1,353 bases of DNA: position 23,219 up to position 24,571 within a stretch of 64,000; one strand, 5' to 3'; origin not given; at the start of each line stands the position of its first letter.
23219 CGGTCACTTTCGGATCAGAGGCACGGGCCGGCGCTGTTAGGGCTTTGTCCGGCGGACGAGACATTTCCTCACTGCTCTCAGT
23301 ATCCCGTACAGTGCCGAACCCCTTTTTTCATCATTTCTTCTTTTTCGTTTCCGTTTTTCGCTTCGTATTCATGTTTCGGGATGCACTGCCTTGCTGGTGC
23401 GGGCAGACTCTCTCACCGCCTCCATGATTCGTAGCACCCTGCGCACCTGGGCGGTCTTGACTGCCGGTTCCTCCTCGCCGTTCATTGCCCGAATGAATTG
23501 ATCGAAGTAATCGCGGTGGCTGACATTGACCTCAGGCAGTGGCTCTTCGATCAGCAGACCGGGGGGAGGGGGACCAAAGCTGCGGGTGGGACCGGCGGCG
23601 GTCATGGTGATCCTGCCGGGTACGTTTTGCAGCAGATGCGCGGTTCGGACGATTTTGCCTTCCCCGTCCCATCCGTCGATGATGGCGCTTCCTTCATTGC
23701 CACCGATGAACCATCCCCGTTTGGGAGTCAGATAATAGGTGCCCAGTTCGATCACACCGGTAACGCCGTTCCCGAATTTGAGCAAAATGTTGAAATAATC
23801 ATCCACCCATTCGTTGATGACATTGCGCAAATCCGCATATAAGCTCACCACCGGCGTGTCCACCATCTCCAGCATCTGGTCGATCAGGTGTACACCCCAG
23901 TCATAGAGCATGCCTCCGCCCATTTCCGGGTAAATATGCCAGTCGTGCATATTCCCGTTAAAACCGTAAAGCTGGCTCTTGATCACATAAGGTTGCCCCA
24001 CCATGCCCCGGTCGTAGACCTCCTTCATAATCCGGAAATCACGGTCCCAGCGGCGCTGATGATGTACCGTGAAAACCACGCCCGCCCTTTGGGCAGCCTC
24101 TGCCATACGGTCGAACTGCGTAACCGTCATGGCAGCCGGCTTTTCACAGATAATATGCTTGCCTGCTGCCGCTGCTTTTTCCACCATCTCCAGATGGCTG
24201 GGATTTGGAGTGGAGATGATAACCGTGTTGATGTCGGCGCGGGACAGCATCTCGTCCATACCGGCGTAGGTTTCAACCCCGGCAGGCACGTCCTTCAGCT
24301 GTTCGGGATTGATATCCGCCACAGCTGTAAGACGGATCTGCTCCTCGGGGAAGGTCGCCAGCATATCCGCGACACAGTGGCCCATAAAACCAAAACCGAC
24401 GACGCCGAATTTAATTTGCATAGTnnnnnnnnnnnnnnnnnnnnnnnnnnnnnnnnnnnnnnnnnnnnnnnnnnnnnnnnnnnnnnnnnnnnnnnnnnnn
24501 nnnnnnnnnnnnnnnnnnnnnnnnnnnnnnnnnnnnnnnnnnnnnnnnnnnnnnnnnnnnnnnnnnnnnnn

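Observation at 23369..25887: DgpB/DgpC/DgpA-like cassette: candidate C-C bond-cleaving C-glycoside (or 3-keto-glycoside) deglycosidase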

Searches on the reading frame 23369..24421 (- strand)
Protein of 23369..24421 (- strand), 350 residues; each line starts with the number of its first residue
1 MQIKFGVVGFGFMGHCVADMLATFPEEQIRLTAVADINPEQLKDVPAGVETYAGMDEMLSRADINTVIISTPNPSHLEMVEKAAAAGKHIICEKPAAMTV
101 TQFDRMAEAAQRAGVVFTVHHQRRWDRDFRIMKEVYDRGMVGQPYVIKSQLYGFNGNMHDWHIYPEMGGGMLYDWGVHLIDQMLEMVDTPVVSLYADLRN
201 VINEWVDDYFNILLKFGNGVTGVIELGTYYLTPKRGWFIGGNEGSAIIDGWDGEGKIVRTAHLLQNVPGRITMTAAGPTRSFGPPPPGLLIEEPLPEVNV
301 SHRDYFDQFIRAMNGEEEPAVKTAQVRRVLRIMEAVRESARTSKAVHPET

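Call 4: search_protein_families(library=pfam, proteins=[window:23369-24421:-], max_evalue=0.01)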
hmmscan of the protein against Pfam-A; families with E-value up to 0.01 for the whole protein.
window:23369-24421:- (350 aa): 7 families
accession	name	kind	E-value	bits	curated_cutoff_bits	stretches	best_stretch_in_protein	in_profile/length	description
PF01408.29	GFO_IDH_MocA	-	2.3e-25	90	24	1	3-121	1-120/120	Oxidoreductase family, NAD-binding Rossmann fold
PF22725.1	GFO_IDH_MocA_C3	-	1.8e-23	83.3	27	1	129-246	1-123/124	GFO/IDH/MocA C-terminal domain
PF02894.22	GFO_IDH_MocA_C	-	1.2e-16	61.7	22.9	1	137-346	5-216/218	Oxidoreductase family, C-terminal alpha/beta domain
PF02629.25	CoA_binding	-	4e-06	27.9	22.3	1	6-89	7-89/97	CoA binding domain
PF03447.22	NAD_binding_3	-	8.6e-05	23.7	24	1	9-117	1-113/116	Homoserine dehydrogenase, NAD binding domain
PF03435.24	Sacchrp_dh_NADP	-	0.00034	21.4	25.1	1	7-115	3-126/129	Saccharopine dehydrogenase NADP binding domain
PF02826.25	2-Hacid_dh_C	-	0.00061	19.7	25.1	1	4-70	38-100/178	D-isomer specific 2-hydroxyacid dehydrogenase, NAD binding domain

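Call 18: search_solved_structures(query=window:23369-24421:-, max_evalue=1e-10, show_alignments=2)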
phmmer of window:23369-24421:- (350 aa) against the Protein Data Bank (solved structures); distinct sequences matched with E-value up to 1e-10: 58.
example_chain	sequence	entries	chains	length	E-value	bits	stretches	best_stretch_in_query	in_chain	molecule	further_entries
9m37_A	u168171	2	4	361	2.4e-129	435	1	3-346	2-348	P581a DgpA2 and isoorientin complex structure | Gfo/Idh/MocA family protein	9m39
3e18_A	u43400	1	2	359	7.2e-66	226.2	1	5-347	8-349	oxidoreductase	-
3gdo_A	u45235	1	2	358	8.4e-28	101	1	3-346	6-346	Uncharacterized oxidoreductase yvaA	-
3gfg_A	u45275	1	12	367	9.3e-28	100.9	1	3-346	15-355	Uncharacterized oxidoreductase yvaA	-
3kux_A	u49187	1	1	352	1.9e-27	99.8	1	2-273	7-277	Putative oxidoreductase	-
3i23_A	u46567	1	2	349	2.2e-25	93.1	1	1-268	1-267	Oxidoreductase, Gfo/Idh/MocA family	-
3fd8_A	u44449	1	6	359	3.6e-25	92.4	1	2-268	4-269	Oxidoreductase, Gfo/Idh/MocA family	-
3hnp_A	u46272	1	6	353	5.7e-25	91.7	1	3-254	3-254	Oxidoreductase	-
3fhl_A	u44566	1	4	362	1.4e-24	90.5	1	3-218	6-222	Putative oxidoreductase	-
3ezy_A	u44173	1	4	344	5.2e-24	88.6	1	1-226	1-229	Dehydrogenase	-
3e82_A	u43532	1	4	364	4.6e-22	82.2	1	3-207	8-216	Putative oxidoreductase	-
2glx_A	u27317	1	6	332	7.8e-21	78.1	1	52-247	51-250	1,5-anhydro-D-fructose reductase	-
9m3d_B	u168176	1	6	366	8.1e-21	78.1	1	3-189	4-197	DgpA1 from W974-1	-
4mkx_A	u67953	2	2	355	3.1e-20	76.1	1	3-183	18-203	Inositol dehydrogenase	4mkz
4n54_A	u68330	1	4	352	3.1e-20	76.1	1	3-183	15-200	Inositol dehydrogenase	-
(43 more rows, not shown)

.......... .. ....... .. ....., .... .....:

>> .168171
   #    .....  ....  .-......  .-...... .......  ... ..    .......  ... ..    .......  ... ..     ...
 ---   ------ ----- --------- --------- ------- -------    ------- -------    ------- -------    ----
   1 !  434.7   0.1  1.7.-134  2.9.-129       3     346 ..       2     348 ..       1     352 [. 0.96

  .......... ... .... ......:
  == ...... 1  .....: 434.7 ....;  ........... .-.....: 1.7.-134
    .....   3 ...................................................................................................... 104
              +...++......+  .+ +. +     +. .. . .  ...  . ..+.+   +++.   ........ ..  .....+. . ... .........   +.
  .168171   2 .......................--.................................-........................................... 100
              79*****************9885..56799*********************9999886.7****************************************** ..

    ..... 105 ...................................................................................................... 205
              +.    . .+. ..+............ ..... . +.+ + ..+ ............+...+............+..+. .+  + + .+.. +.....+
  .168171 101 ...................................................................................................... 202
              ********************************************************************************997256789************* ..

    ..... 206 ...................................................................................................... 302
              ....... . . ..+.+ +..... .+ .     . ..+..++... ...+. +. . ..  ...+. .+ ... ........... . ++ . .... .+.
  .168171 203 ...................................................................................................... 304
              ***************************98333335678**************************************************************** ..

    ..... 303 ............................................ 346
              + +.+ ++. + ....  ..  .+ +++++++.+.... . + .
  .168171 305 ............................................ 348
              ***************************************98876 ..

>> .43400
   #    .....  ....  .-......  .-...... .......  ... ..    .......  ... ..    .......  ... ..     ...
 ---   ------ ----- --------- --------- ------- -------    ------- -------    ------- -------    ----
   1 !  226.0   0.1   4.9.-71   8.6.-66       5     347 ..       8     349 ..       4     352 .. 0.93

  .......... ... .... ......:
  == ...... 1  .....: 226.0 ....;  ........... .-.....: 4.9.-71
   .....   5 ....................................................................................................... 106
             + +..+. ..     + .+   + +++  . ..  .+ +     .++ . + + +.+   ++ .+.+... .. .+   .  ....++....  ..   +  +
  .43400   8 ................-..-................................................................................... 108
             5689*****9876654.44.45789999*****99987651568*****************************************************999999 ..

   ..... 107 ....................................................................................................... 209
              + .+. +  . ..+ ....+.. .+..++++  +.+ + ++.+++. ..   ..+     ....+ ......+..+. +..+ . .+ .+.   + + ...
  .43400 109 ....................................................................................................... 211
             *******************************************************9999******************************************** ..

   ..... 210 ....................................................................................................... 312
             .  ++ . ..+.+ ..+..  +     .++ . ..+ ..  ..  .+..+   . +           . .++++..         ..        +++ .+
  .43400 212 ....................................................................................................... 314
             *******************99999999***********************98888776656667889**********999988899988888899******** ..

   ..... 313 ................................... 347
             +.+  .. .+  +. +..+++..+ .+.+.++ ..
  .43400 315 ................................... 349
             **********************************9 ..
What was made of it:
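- The DgpA2 homologue was crystallised with isoorientin (call 18).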

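Call 39: search_protein_families(library=ncbifam, proteins=[window:23369-24421:-], max_evalue=0.00001)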
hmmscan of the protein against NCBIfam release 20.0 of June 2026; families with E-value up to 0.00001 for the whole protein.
window:23369-24421:- (350 aa): 9 families
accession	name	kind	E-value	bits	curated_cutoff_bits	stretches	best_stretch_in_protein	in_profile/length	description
TIGR04380.1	myo_inos_iolG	equivalog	6.9e-38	130.3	355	1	3-226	2-229/330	inositol 2-dehydrogenase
NF008607.0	PRK11579.1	subfamily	3.6e-37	128.1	330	1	2-346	4-343/346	oxidoreductase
NF040723.1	UDP-GlcNAcDh_Arch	equivalog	5.7e-29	101.6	450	1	3-249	1-238/302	UDP-N-acetylglucosamine 3-dehydrogenase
NF052679.1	InsChiInosDhIolG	equivalog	3.4e-19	69.1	540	1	1-149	1-153/343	bifunctional inositol 2-dehydrogenase/D-chiro-inositol 1-dehydrogenase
NF007574.0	PRK10206.1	equivalog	4.7e-19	68.6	352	1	47-254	49-253/345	oxidoreductase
NF041392.1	XylDh_Gfo6_Halo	equivalog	5.4e-19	68.2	350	1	51-221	70-249/350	D-xylose 1-dehydrogenase Gfo6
NF052479.1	LevoglcsnDh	equivalog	6.4e-19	67.9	650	1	2-183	3-198/386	levoglucosan dehydrogenase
NF058563.1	BT_2159_fam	equivalog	6.6e-11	41.8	650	1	3-181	1-177/350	disaccharide 3-dehydrogenase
NF058561.1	BT_2158_fam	equivalog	2.3e-06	26.5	750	1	9-143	40-176/487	glycoside 3-dehydrogenase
